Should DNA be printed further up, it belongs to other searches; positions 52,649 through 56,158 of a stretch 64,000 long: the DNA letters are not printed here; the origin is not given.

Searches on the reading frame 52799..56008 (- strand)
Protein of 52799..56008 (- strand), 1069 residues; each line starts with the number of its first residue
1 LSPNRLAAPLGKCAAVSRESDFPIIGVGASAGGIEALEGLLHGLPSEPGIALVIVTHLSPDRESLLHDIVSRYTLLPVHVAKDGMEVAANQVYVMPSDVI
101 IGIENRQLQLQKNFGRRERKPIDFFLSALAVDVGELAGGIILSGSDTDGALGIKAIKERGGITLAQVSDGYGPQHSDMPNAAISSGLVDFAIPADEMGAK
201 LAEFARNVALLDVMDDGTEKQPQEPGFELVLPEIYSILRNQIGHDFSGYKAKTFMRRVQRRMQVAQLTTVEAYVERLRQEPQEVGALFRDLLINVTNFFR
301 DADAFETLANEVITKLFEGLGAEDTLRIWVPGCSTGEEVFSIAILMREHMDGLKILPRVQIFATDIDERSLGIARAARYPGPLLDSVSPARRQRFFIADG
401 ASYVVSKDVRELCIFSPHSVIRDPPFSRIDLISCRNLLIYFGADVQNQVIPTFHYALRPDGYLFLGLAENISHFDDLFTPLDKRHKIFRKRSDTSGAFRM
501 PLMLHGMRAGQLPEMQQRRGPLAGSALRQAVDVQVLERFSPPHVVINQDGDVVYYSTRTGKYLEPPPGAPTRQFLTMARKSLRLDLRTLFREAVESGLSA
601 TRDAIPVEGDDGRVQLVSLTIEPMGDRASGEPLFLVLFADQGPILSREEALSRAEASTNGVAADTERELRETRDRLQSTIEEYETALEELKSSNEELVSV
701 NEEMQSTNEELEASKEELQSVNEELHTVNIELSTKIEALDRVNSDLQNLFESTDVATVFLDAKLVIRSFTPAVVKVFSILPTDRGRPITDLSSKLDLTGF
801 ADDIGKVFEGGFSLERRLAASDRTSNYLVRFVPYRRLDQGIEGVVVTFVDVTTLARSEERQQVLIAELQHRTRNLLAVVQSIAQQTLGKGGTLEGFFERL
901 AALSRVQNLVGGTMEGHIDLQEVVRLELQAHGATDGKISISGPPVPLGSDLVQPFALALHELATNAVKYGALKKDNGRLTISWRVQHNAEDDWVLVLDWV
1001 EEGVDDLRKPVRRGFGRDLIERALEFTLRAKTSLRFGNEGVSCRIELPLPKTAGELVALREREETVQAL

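Call 67: search_protein_families(library=pfam, proteins=[window:52799-56008:-], max_evalue=0.00001)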
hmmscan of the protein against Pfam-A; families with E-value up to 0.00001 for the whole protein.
window:52799-56008:- (1069 aa): 6 families
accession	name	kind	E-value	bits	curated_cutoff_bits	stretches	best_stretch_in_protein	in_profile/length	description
PF01739.24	CheR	-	2.8e-47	161.1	27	1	294-485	1-193/195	CheR methyltransferase, SAM binding domain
PF01339.22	CheB_methylest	-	8.2e-41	140.1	24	1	25-201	1-174/174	CheB methylesterase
PF13596.12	PAS_10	-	5.3e-21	75.7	22.1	1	746-852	1-106/106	PAS domain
PF07536.20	HWE_HK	-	2e-16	60.9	22.8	1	867-943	1-82/83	HWE histidine kinase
PF03705.20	CheR_N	-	1.2e-12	47.8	27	1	237-281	9-53/53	CheR methyltransferase, all-alpha domain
PF08448.16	PAS_4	-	3.1e-09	37.5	23.1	0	750-855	1-109/110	PAS fold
